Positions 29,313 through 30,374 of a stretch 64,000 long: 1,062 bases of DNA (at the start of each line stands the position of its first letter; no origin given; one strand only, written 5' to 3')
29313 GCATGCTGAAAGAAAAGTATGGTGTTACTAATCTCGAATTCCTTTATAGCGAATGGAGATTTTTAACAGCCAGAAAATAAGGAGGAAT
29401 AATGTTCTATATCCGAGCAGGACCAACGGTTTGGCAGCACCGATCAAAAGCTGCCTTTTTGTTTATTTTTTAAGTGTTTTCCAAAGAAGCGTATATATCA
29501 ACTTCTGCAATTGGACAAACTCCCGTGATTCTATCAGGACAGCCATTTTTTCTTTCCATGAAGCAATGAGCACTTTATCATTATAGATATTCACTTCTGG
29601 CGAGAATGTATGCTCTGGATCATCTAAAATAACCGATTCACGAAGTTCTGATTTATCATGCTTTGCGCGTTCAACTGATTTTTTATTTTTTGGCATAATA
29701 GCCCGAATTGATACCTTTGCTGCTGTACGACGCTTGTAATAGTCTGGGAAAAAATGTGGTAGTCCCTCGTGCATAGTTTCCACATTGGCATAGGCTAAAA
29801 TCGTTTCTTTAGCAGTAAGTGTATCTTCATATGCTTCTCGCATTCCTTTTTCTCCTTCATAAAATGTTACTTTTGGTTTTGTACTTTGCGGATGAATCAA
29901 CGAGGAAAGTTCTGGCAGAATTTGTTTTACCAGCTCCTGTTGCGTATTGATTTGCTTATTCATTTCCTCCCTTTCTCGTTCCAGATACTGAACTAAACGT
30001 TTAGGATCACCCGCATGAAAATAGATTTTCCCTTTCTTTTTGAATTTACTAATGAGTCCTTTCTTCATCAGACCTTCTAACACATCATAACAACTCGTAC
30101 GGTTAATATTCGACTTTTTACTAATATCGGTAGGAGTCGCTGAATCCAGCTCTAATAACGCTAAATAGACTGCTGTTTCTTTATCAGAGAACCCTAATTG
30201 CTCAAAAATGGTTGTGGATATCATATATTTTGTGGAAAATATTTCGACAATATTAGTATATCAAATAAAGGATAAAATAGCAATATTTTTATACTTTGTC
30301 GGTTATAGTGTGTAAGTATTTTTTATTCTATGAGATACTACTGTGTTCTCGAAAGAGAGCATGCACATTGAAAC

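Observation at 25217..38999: Tandem array of nine TrmB-like wHTH regulator paralogs, each divergently paired with a variable cargo gene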

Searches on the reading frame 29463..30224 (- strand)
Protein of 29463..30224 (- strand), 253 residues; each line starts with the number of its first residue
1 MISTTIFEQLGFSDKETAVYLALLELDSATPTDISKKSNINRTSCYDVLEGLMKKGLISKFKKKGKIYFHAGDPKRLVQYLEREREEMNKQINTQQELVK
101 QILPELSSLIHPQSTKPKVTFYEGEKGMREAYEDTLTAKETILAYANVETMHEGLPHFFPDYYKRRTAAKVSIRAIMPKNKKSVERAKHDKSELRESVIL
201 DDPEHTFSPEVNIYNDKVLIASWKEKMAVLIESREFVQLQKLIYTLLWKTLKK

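Call 3: search_protein_families(library=pfam, proteins=[window:29463-30224:-], max_evalue=0.01)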
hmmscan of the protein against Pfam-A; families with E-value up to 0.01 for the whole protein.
window:29463-30224:- (253 aa): 4 families
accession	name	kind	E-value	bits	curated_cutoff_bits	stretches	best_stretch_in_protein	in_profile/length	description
PF01978.25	TrmB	-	4.4e-18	65.3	25.6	1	9-73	3-66/68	Sugar-specific transcriptional regulator TrmB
PF21984.2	DnaD_N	-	3.7e-05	24.3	27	1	5-65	7-72/101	DnaD N-terminal domain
PF01047.28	MarR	-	0.0043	17.3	24.6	1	23-64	12-53/59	MarR family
PF14947.12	HTH_45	-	0.005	17.3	25.5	0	21-68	9-56/77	Winged helix-turn-helix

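Call 10: search_protein_families(library=ncbifam, proteins=[window:29463-30224:-], max_evalue=0.01)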
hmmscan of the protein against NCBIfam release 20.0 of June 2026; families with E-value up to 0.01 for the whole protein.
window:29463-30224:- (253 aa): 8 families
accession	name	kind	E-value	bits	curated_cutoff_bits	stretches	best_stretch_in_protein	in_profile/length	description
NF047390.1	TransRegTrmBL1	equivalog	2.6e-10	39.8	650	1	7-149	10-144/341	HTH-type sugar sensing transcriptional regulator TrmBL1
NF053606.1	Sta1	subfamily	5.4e-07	29.6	80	1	11-94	17-95/100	Sta1 family transcriptional regulator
NF040939.2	trans_reg_lrs14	equivalog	1.5e-06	28.2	90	1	11-94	18-97/103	Lrs14 family HTH-type transcriptional regulator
NF040851.1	tran_reg_TrmB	equivalog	2.1e-06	27.2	600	1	6-100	10-103/338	HTH-type sugar-sensing transcriptional regulator TrmB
NF041141.1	tran_reg_TrmBL2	equivalog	2.7e-05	23.8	530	1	13-112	17-116/264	HTH-type transcriptional regulator TrmBL2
NF047392.1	TransRegTrmBHalo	equivalog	9.5e-05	21.5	500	1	6-96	12-101/349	HTH-type sugar sensing transcriptional regulator TrmB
NF053610.1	Sso10a_fam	subfamily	0.0015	18.5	60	1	27-68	16-54/64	Sso10a family chromatin protein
TIGR01884.1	cas_HTH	subfamily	0.0052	16.2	60.2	0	12-68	140-196/202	CRISPR-associated CARF protein Csa3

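Call 11: find_encoding_contigs(protein=window:29463-30224:-, flank=10000, max_places=6)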
Protein window:29463-30224:- (253 aa): 1 contig read that carries it; 1 place shown.
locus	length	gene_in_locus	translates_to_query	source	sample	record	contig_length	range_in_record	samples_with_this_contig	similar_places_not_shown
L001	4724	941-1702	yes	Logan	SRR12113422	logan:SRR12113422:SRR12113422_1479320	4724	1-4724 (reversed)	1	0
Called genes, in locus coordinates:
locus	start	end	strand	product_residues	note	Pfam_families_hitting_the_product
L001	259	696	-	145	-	-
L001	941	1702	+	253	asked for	PF01978:TrmB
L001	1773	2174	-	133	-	-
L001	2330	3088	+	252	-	PF01978:TrmB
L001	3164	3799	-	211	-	-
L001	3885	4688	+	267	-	PF01978:TrmB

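Call 12: find_homologous_proteins(query=window:29463-30224:-)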
Query window:29463-30224:- (253 aa): 675 proteins with E <= 0.001 among 1075 candidates; the best 120 are listed.
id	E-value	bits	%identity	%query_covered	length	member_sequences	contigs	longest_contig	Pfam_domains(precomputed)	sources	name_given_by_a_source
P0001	9.1e-161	551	100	100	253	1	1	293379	PF01978.26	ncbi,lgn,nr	ncbi:MAG: helix-turn-helix domain-containing protein [Candidatus Kerfeldbacteria bacterium]|nr:helix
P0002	6.2e-133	460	82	100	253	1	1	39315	PF01978.26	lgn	-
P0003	9.9e-132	456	82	100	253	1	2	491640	PF01978.26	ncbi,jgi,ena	ncbi:MAG: helix-turn-helix domain-containing protein [Patescibacteria group bacterium]|jgi:sugar-spe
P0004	4.8e-129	447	80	100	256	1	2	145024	PF01978.26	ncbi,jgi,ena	ncbi:MAG: helix-turn-helix domain-containing protein [Patescibacteria group bacterium]|jgi:sugar-spe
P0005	5.4e-123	427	77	100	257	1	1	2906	PF01978.26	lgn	-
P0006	9.9e-121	420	75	100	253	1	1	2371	PF01978.26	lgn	-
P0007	1.4e-119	416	75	100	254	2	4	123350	PF01978.26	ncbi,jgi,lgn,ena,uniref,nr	ncbi:hypothetical protein CO172_02310 [Candidatus Uhrbacteria bacterium CG_4_9_14_3_um_filter_36_7]|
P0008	1.5e-117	410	73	100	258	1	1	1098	PF01978.26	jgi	jgi:sugar-specific transcriptional regulator TrmB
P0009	2.7e-117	409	74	100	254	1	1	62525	PF01978.26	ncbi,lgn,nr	ncbi:MAG: hypothetical protein HYV32_02055 [Candidatus Kerfeldbacteria bacterium]|nr:hypothetical pr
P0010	1.8e-116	406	74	100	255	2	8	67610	PF01978.26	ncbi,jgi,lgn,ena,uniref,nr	ncbi:MAG: hypothetical protein A2233_04970 [Candidatus Kerfeldbacteria bacterium RIFOXYA2_FULL_38_24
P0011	6.5e-114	398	74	99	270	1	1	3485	PF01978.26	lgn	-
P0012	7.2e-112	391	71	98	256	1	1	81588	PF01978.26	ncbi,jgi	ncbi:MAG: helix-turn-helix domain-containing protein [Patescibacteria group bacterium]|jgi:sugar-spe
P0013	8.1e-111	388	71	99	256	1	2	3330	PF01978.26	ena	-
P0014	1.3e-110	387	69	97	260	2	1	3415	PF01978.26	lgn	-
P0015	1.7e-109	383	68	100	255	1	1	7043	PF01978.26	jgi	-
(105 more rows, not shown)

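Call 14: find_encoding_contigs(protein=P0003, flank=10000, max_places=2)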
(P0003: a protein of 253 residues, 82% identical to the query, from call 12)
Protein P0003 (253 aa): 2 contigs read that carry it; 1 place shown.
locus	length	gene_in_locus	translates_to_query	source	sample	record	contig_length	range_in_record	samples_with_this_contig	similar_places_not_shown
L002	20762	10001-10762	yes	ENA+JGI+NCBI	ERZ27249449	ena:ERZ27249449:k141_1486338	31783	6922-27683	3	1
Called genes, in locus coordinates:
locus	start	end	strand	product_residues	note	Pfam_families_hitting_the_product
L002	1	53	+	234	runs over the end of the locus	PF08843:AbiEii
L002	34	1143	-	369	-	PF00561:Abhydrolase_1 (faint), PF12697:Abhydrolase_6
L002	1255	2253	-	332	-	PF05116:S6PP, PF08282:Hydrolase_3 (faint)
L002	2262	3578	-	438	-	PF02844:GARS_N, PF01071:GARS_A, PF02843:GARS_C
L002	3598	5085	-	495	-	PF13230:GATase_4 (weak), PF13522:GATase_6, PF13537:GATase_7, PF00156:Pribosyltran (weak)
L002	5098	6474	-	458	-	PF00206:Lyase_1, PF08328:ASL_C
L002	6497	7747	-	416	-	PF13507:GATase_5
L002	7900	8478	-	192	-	-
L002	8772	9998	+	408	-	PF13173:AAA_14, PF13635:DUF4143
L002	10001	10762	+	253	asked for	PF01978:TrmB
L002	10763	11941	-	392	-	PF00390:malic, PF03949:Malic_M (weak)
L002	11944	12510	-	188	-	PF05683:Fumerase_C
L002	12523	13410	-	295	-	PF05681:Fumerase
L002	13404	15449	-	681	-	PF00586:AIRS (faint), PF02769:AIRS_C (weak)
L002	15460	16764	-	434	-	PF00709:Adenylsucc_synt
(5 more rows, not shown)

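Call 15: find_encoding_contigs(protein=P0007, flank=10000, max_places=2)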
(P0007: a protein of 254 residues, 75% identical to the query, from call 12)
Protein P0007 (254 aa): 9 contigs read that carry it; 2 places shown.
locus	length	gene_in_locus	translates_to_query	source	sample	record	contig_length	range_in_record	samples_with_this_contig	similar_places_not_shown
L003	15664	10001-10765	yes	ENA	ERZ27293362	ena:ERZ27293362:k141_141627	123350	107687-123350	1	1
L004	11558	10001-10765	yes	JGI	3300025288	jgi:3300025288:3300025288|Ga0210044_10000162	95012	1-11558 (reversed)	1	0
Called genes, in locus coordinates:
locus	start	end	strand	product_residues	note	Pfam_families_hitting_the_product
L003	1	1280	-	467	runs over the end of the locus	PF01336:tRNA_anti-codon, PF00152:tRNA-synt_2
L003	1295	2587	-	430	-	PF01336:tRNA_anti-codon, PF00152:tRNA-synt_2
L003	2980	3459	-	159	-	PF11967:RecO_N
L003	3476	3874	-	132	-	PF03652:RuvX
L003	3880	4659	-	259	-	PF00557:Peptidase_M24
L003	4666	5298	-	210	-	PF00406:ADK, PF13207:AAA_17, PF13238:AAA_18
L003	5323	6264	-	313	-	PF00300:His_Phos_1 (weak)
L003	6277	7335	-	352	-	PF00391:PEP-utilizers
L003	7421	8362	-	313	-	PF01326:PPDK_N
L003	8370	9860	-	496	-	PF00391:PEP-utilizers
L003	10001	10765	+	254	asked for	PF01978:TrmB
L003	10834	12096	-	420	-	PF00344:SecY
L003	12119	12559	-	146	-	PF00828:Ribosomal_L27A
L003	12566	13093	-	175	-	PF00333:Ribosomal_S5, PF03719:Ribosomal_S5_C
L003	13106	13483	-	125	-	PF00861:Ribosomal_L18p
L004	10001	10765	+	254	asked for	PF01978:TrmB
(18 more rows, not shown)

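Call 16: find_encoding_contigs(protein=P0002, flank=10000, max_places=2)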
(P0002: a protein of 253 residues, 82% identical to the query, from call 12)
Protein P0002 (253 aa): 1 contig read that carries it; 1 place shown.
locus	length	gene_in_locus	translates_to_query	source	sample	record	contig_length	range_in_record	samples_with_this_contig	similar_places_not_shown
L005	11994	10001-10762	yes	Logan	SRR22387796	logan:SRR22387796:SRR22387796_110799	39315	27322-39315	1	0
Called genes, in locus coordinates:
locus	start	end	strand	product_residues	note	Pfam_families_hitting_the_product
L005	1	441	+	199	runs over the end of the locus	PF00475:IGPD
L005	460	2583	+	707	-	PF00117:GATase, PF01174:SNO (faint), PF00977:His_biosynth, PF01180:DHO_dh (faint), PF00290:Trp_syntA (faint), PF01884:PcrB (faint), PF00977:His_biosynth, PF01207:Dus (weak), +1 more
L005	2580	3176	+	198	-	PF01502:PRA-CH, PF01503:PRA-PH, PF03819:MazG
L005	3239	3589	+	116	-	-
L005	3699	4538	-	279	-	PF18306:LDcluster4 (weak), PF03641:Lysine_decarbox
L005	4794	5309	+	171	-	PF13420:Acetyltransf_4, PF00583:Acetyltransf_1, PF13673:Acetyltransf_10, PF13508:Acetyltransf_7, PF08445:FR47 (weak)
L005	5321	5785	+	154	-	PF00583:Acetyltransf_1, PF13673:Acetyltransf_10, PF13420:Acetyltransf_4, PF13508:Acetyltransf_7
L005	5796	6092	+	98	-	PF03992:ABM (weak)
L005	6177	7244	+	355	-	PF00083:Sugar_tr, PF07690:MFS_1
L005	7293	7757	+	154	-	PF05168:HEPN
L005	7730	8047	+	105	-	PF22600:MTPAP-like_central (weak), PF01909:NTP_transf_2, PF18765:Polbeta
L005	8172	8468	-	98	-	-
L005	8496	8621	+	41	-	-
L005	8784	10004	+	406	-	PF13173:AAA_14, PF13635:DUF4143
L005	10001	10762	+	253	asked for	PF01978:TrmB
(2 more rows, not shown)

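Call 17: find_encoding_contigs(protein=P0009, flank=10000, max_places=2)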
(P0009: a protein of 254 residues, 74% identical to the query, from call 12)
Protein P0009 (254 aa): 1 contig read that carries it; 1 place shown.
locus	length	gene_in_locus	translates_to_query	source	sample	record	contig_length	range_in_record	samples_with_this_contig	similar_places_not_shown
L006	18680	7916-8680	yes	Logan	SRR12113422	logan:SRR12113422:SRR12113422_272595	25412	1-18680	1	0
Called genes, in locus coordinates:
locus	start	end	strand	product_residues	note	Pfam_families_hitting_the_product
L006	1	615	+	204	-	?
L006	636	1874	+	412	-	PF02812:ELFV_dehydrog_N, PF00208:ELFV_dehydrog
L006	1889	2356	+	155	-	-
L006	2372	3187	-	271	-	PF00483:NTP_transferase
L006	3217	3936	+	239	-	PF01351:RNase_HII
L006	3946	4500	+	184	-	PF01209:Ubie_methyltran, PF13847:Methyltransf_31 (weak), PF08241:Methyltransf_11, PF08242:Methyltransf_12, PF13649:Methyltransf_25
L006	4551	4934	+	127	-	PF02021:UPF0102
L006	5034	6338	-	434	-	-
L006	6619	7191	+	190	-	-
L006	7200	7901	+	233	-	PF08843:AbiEii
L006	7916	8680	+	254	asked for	PF01978:TrmB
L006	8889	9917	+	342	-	PF02661:Fic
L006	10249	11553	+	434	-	PF08529:NusA_N, PF13184:KH_NusA_1st, PF26594:KH_NusA_2nd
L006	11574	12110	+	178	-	PF00719:Pyrophosphatase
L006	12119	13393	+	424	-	PF05697:Trigger_N, PF00254:FKBP_C, PF05698:Trigger_C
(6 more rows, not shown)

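Call 18: find_encoding_contigs(protein=P0010, flank=10000, max_places=2)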
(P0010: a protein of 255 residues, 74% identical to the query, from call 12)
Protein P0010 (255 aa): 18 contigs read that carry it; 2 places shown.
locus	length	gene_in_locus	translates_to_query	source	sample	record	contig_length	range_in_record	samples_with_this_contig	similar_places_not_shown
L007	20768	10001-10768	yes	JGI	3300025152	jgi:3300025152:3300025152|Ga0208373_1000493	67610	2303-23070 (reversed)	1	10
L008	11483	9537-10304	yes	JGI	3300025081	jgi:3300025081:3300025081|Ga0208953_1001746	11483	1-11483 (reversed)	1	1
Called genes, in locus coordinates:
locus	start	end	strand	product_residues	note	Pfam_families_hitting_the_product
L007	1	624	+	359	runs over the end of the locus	PF00665:rve, PF13683:rve_3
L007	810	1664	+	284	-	PF14023:Bestrophin-like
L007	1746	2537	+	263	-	-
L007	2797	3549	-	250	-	PF13489:Methyltransf_23 (faint), PF08241:Methyltransf_11 (weak), PF13649:Methyltransf_25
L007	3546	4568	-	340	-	PF00155:Aminotran_1_2, PF04864:Alliinase_C (weak)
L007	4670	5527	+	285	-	-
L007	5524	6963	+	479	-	PF16715:CDPS, PF00497:SBP_bac_3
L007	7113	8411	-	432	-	PF04055:Radical_SAM (faint)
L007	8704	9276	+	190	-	-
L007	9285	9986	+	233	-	PF08843:AbiEii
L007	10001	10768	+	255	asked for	PF01978:TrmB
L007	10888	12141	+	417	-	PF13173:AAA_14, PF13635:DUF4143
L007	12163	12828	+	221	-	PF01791:DeoC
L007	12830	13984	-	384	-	PF00390:malic, PF03949:Malic_M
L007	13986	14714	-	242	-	-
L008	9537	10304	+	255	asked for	PF01978:TrmB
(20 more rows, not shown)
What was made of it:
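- R4 orthologues elsewhere lie next to AbiEii, Fic, HEPN/NTase and AAA_14/DUF4143 genes (calls 14-18).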

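Call 34: search_solved_structures(query=A4, max_evalue=1, show_alignments=2)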
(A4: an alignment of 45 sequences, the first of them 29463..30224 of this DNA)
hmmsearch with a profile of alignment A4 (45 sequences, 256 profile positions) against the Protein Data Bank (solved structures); distinct sequences matched with E-value up to 1: 73 (the best 60 are shown).
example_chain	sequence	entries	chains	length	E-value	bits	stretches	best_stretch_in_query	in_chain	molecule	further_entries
3qph_A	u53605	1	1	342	2.7e-12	49.8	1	3-100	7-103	TrmB, a global transcription regulator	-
5box_A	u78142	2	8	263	1.6e-10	44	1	5-253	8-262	Putative HTH-type transcriptional regulator TrmBL2 | TrmBL2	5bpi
5bpd_A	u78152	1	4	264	1.7e-10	44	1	5-253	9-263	TrmBL2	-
5bqt_A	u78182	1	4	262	2.2e-10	43.6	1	5-253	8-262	Putative HTH-type transcriptional regulator TrmBL2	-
1sfx_A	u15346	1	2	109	1.9e-08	37.2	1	5-81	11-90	Conserved hypothetical protein AF2008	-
5k5o_A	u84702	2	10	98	2.4e-06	30.3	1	17-92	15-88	AspA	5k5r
5k1y_C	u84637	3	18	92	3.6e-06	29.8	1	17-90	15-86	AspA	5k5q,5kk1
4rs8_A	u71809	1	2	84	6.1e-06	29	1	18-84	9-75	AspA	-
6cmv_A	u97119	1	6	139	0.00029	23.5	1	2-90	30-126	Transcriptional regulator Lrs14-like protein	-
2kko_A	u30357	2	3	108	0.0004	23.1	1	22-80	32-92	POSSIBLE TRANSCRIPTIONAL REGULATORY PROTEIN (POSSIBLY ARSR-FAMILY) | Possible transcriptional regulatory arsR-family protein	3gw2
5aip_A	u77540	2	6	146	0.0012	21.5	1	3-94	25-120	TRANSCRIPTIONAL REGULATOR, MARR FAMILY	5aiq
2pfb_A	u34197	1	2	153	0.0015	21.2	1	4-64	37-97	Transcriptional regulator OhrR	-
2pex_A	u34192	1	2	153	0.0015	21.2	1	4-64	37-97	Transcriptional regulator OhrR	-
2fbi_A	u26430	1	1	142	0.0019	20.8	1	7-110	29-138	probable transcriptional regulator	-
2d1h_A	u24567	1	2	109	0.0021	20.7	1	12-67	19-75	109aa long hypothetical transcriptional regulator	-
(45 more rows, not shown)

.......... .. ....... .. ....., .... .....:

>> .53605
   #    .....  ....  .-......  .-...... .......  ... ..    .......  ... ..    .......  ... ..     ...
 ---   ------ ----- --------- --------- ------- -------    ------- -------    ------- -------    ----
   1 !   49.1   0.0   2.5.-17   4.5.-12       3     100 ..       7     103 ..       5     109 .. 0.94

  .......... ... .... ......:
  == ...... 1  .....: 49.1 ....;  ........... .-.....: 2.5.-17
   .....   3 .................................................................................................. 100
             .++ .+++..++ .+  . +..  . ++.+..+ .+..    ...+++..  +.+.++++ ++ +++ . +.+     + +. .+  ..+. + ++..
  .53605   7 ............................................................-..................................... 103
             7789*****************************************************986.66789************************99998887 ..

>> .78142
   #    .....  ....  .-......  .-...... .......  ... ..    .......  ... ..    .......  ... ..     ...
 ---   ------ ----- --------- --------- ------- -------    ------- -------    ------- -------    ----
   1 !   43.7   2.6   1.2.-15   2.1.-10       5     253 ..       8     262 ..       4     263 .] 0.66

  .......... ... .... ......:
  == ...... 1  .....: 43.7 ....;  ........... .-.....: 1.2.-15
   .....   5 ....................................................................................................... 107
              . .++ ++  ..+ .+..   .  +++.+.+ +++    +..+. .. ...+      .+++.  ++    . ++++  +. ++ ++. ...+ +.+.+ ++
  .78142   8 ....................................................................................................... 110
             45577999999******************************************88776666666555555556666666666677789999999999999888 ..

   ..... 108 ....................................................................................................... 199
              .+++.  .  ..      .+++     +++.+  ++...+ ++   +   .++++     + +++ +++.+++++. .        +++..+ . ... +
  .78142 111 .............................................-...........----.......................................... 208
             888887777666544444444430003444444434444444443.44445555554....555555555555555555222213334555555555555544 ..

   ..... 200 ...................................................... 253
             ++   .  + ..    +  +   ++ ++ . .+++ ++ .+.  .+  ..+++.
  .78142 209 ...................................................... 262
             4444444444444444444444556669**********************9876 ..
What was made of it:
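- On TrmB family, TrmBL2-type architecture: Profile match to 5BOX/5BPD over residues 5-253 (call 34).
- Closest known: TrmBL2. Same: Full-length profile match (E = 1.6e-10; call 34).
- Closest known: TrmB and TrmBL1 sugar-sensing regulators of Thermococcales. Same: N-terminal TrmB wHTH and dimerisation helix (E = 2.7e-12 to 3QPH over residues 3-100; call 34).
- A family profile matches TrmBL2 chains over residues 5-253 of about 263 (E = 1.6e-10; call 34).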

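Call 40: predict_structure(alignment_id=A4)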
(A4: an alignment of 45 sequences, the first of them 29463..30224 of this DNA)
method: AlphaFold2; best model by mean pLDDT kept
length: 253 residues; sequences in the alignment: 45
mean_pLDDT: 92.2   pTM: 0.64
mean pLDDT of the five models: 92.2, 91.0, 90.7, 90.3, 90.0
residues with pLDDT >= 90: 210; 70-90: 35; 50-70: 8; < 50: 0
segments of 3 or more residues with pLDDT < 50: none
pLDDT, mean of each block of 10 residues (from residue 1): 77 93 94 95 93 94 95 90 90 91 80 73 94 95 96 91 95 98 95 96 93 98 95 96 98 91
secondary structure, 60 per line:
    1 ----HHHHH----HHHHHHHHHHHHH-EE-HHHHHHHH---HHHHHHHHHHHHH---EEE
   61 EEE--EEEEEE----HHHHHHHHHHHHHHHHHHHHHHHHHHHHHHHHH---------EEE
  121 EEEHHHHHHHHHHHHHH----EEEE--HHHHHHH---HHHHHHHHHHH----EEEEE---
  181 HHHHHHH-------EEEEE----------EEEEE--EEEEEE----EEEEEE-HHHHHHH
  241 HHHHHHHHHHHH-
elements in order: H5-9 H14-26 H31-38 H42-54 E58-63 E66-71 H76-108 E118-123 H124-137 E142-145 H148-154 H158-168 E173-177 H181-187 E195-199 E210-214 E217-222 E227-232 H234-252
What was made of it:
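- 29463..30224 (-): R4, TrmB-family regulator, 253 aa. Its subfamily is conserved at 54-82% identity across many Patescibacteria lineages. AF2 model pLDDT 92.2 (call 40).
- On TrmB family, TrmBL2-type architecture: AF2 helix at residues 76-108 followed by an alpha/beta domain (call 40).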

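Call 44: fold_search(model_id=the predicted structure, library=pdb)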
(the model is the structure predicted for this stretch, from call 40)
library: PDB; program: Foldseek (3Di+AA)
matches with E <= 10: 1685; with E <= 0.001: 23
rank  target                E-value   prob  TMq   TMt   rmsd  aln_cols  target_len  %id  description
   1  5bqt_B                4.4e-14  1.00  0.40  0.40  17.6       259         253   21  Structure of TrmBL2, an archaeal chromatin protein, shows a novel mode of DNA binding. (released 2015-09-02)
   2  5bpd_B                4.7e-14  1.00  0.40  0.38  18.3       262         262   20  Structure of TrmBL2, an archaeal chromatin protein, shows a novel mode of DNA binding. (released 2015-09-02)
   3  5box_A                9.1e-14  1.00  0.39  0.38  19.0       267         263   18  Structure of TrmBL2, an archaeal chromatin protein, shows a novel mode of DNA binding. (released 2015-09-02)
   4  5bpd_D                2.1e-13  1.00  0.56  0.55   6.1       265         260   20  Structure of TrmBL2, an archaeal chromatin protein, shows a novel mode of DNA binding. (released 2015-09-02)
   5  5bqt_A                3.7e-13  1.00  0.40  0.39  17.9       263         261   20  Structure of TrmBL2, an archaeal chromatin protein, shows a novel mode of DNA binding. (released 2015-09-02)
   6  5bpd_C                3.9e-13  1.00  0.57  0.56   6.0       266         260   21  Structure of TrmBL2, an archaeal chromatin protein, shows a novel mode of DNA binding. (released 2015-09-02)
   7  5bpi_C                2.0e-12  1.00  0.59  0.58   6.0       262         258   19  Structure of TrmBL2, an archaeal chromatin protein, shows a novel mode of DNA binding. (released 2015-09-02)
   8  5bpi_D                5.9e-12  1.00  0.59  0.58   6.0       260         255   19  Structure of TrmBL2, an archaeal chromatin protein, shows a novel mode of DNA binding. (released 2015-09-02)
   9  4ggj                  1.0e-04  1.00  0.40  0.57   4.1       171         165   10  Crystal structure of Zucchini from mouse (mZuc / PLD6 / MitoPLD) (released 2012-10-10)
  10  5jls                  2.9e-04  1.00  0.23  0.40  15.6       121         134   14  Crystal Structure of Adhesin competence repressor (AdcR) from Streptococcus pyogenes (C-terminally His tagged) (released 2017-05-03)
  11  2fbi                  5.0e-04  1.00  0.26  0.46  16.3       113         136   15  The crystal structure of transcriptional regulator PA4135 (released 2005-12-20)
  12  7wze_A                5.0e-04  1.00  0.27  0.41  15.0       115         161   20  Structure of Transcriptional regulator from Bacillus subtilis (strain 168) (released 2022-04-20)
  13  4rs8_B                5.6e-04  1.00  0.24  0.68   6.3        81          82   21  Apo structure of novel pNOB8 plasmid centromere binding protein (released 2015-09-16)
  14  8v07_C                6.0e-04  1.00  0.41  0.27   4.4       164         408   10  Crystal structure of mouse PLD3 co-crystallized with 5'Pi-ssDNA for 30 days (released 2024-03-13)
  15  4rs8_A                6.4e-04  1.00  0.24  0.68   7.1        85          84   20  Apo structure of novel pNOB8 plasmid centromere binding protein (released 2015-09-16)
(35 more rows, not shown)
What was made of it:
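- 29463..30224 (-): TrmBL2 is the top fold match (call 44).
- On TrmB family, TrmBL2-type architecture: Foldseek gives TrmBL2 first, then Zucchini and PLD3 (call 44).
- Closest known: TrmBL2. Same: Best fold matches (call 44).
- Checked: It does match TrmBL2 by profile and by fold (calls 34, 44).
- The AF2 model (pLDDT 92.2; call 40) has TrmBL2 as its eight best PDB fold matches (E down to 4e-14), followed by PLD-fold proteins for the C-terminal half (call 44).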

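Call 46: find_related_loci(query=A4, collection=viral_contigs, flank=6000)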
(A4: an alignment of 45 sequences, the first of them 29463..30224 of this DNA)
Query A4 (253 aa) in viral_contigs; peptide patterns used: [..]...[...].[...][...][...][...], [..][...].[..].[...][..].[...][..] (x = any residue, [..] = any of these).
112 stretches matched a pattern, but none encodes a relative of the query by tblastn (E <= 1e-3).

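Call 53: search_protein_families(library=padloc, proteins=[window:29463-30224:-], max_evalue=0.01)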
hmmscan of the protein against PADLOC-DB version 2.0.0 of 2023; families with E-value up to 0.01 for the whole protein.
window:29463-30224:- (253 aa): 5 families
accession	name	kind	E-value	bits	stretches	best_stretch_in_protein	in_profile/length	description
PDLC01858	CARF3--CARF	-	0.00032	18.7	1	14-63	143-192/204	-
PDLC01863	CARF3--CARF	-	0.001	16.8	1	21-67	125-171/182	-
PDLC03838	DolB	-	0.0013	16.1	1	81-127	130-176/375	-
PDLC01434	CasR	-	0.0015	16.5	1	7-68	122-180/191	"CAS-I,CAS-II,CAS-III,CAS-IV,CAS-V,CAS-VI; associated_signaling"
PDLC01438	Csa3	-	0.0037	15.3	1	6-105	141-237/305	"CAS-I,CAS-II,CAS-III,CAS-IV,CAS-V,CAS-VI; associated_signaling"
